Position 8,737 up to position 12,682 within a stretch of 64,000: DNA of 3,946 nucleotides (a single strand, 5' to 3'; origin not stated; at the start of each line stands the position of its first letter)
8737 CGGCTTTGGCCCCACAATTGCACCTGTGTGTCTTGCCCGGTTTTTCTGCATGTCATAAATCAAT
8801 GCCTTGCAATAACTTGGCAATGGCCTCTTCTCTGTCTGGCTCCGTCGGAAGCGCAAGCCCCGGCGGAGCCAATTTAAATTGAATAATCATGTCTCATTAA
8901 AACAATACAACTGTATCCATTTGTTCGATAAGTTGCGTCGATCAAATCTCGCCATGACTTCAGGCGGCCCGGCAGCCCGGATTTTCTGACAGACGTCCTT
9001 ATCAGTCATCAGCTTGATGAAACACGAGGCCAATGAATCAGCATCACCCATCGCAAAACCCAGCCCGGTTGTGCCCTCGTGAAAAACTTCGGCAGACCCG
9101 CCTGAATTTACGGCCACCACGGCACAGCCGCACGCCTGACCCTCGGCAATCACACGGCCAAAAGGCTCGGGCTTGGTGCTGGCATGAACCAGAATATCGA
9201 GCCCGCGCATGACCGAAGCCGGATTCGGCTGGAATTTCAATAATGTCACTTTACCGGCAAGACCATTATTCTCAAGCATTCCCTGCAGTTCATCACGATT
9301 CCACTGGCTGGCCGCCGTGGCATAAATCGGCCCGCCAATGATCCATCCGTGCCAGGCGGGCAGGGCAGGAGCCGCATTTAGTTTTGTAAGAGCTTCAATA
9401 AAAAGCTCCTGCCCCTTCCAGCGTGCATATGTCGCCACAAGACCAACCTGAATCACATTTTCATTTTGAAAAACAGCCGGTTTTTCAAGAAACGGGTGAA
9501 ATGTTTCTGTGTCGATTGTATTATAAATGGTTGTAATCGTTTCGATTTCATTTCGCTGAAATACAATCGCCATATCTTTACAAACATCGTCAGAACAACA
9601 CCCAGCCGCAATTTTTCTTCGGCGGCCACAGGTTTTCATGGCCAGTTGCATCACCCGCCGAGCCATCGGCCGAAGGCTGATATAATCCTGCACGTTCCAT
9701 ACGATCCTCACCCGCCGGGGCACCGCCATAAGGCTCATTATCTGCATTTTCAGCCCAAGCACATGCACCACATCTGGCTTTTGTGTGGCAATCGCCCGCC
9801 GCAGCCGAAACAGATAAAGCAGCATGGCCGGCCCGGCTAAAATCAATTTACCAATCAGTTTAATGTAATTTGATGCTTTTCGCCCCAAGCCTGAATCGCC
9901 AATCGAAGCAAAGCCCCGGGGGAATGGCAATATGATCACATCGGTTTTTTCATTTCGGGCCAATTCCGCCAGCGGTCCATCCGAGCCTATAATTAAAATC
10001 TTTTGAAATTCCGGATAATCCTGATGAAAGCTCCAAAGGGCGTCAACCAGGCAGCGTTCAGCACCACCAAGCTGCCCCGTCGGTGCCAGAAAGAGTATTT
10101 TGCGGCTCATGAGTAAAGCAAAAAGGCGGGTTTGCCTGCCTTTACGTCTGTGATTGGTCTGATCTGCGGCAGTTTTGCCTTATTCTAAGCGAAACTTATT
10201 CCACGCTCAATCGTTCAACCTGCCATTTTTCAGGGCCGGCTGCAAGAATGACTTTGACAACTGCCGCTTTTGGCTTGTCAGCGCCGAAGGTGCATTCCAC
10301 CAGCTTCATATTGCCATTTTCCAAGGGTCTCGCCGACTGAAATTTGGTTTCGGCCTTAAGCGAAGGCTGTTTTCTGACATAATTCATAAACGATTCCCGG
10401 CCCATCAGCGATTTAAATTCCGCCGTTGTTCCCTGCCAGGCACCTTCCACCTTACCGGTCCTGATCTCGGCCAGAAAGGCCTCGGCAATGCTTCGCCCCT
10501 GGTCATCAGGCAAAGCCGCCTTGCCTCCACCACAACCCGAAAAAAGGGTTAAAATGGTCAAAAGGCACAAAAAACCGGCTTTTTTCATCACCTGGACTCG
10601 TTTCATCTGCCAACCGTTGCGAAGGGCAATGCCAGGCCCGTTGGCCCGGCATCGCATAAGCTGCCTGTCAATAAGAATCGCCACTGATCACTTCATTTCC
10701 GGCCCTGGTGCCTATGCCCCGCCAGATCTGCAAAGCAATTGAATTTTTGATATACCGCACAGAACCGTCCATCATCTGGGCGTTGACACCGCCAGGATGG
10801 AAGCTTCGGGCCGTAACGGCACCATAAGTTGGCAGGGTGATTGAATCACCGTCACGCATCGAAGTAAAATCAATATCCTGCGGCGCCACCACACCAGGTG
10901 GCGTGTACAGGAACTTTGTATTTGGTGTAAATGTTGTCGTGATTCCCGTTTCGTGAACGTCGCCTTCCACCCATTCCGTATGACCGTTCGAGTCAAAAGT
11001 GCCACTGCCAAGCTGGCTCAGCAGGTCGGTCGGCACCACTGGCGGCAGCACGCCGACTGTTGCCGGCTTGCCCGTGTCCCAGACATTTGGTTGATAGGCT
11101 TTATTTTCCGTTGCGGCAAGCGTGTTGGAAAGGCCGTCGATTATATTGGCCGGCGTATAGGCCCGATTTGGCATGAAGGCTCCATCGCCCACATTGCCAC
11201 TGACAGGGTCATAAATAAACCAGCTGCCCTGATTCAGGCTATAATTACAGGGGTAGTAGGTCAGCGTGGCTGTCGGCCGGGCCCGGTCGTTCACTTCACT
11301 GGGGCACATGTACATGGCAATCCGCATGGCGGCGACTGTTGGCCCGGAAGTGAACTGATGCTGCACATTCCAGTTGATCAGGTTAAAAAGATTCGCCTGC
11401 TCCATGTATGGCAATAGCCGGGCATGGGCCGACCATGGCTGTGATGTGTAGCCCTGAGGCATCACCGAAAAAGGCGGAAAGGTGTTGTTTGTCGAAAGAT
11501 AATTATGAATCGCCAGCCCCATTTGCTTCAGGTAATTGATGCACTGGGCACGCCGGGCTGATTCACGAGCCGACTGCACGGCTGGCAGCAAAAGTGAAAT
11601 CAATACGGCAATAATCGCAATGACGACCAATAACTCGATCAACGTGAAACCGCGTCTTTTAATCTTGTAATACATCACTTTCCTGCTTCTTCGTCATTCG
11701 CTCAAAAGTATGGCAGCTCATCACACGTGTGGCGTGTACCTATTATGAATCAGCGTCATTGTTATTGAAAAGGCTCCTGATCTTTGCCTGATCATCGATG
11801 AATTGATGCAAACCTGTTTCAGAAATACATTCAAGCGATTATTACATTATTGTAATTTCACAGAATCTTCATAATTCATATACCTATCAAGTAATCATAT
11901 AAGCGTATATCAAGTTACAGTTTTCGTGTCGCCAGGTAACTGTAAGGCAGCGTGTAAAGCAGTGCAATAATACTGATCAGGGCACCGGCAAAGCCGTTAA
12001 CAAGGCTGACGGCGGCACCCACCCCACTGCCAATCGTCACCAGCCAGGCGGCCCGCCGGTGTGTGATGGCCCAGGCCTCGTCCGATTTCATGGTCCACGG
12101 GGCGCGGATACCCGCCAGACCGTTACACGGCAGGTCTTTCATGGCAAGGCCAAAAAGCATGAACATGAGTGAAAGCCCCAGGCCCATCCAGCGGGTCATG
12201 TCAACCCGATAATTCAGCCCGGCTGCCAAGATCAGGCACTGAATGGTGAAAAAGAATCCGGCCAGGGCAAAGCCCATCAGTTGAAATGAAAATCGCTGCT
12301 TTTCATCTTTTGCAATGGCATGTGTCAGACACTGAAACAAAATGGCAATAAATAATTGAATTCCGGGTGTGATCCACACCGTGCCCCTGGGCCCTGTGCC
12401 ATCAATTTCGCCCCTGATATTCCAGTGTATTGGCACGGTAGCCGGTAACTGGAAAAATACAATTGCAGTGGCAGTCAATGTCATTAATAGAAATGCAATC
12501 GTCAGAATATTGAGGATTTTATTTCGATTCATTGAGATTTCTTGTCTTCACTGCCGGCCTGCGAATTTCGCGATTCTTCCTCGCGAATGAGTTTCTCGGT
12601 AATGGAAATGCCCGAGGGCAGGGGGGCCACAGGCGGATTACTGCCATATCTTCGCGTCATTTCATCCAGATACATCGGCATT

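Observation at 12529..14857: Plasmid-style replication origin: RepA initiator, AT-rich tract and nine helically phased iterons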

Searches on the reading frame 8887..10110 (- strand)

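Call 4: search_protein_families(library=pfam, proteins=[window:8887-10110:-], max_evalue=0.01)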
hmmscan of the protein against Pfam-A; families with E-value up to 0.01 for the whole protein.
window:8887-10110:- (407 aa): 4 families
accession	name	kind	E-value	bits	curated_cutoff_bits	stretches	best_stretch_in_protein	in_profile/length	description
PF00534.26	Glycos_transf_1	-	2.5e-25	89.4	26.4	1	215-381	11-169/172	Glycosyl transferases group 1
PF13692.12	Glyco_trans_1_4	-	1.9e-21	77.3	27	1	222-370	4-142/142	Glycosyl transferases group 1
PF13439.12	Glyco_transf_4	-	9.5e-07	29.4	28.5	1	92-202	53-169/170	Glycosyltransferase Family 4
PF13579.12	Glyco_trans_4_4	-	1.2e-05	26.2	29.7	1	93-159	53-122/158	Glycosyl transferase 4-like domain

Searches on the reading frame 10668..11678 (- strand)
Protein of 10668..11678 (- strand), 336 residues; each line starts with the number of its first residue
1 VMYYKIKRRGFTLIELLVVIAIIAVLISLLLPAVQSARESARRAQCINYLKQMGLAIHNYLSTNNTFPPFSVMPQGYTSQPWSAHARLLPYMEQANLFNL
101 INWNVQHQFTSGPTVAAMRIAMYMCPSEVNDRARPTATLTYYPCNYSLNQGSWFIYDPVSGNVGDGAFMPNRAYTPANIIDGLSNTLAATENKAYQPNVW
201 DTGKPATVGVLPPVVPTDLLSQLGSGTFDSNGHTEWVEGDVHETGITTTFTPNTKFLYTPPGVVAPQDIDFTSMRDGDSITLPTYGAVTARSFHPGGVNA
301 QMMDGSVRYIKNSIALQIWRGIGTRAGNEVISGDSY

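Call 4: search_protein_families(library=pfam, proteins=[window:10668-11678:-], max_evalue=0.01)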
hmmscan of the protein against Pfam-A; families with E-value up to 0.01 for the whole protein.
window:10668-11678:- (336 aa): 2 families
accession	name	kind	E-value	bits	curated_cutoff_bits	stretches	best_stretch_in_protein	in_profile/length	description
PF07596.16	SBP_bac_10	-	1.8e-45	156.6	23.3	1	35-316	1-267/268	Protein of unknown function (DUF1559)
PF07963.17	N_methyl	-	1e-08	34.8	21.2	1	7-30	3-26/27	Prokaryotic N-terminal methylation motif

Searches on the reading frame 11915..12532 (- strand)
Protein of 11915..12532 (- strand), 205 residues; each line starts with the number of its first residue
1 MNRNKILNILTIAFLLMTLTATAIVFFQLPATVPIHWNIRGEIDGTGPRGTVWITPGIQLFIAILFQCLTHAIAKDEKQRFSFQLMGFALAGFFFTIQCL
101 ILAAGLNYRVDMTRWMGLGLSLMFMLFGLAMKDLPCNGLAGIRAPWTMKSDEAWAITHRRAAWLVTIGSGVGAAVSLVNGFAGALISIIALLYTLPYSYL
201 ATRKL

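Call 4: search_protein_families(library=pfam, proteins=[window:11915-12532:-], max_evalue=0.01)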
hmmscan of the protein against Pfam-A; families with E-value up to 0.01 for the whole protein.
window:11915-12532:- (205 aa): 2 families
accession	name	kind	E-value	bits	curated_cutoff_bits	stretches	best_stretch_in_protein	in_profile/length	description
PF07853.16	DUF1648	-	1.2e-14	54.1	28.7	1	14-60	2-49/49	Domain of unknown function (DUF1648)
PF13630.11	SdpI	-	2.5e-12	47.2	28.2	1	135-193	3-66/71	SdpI/YfhL protein family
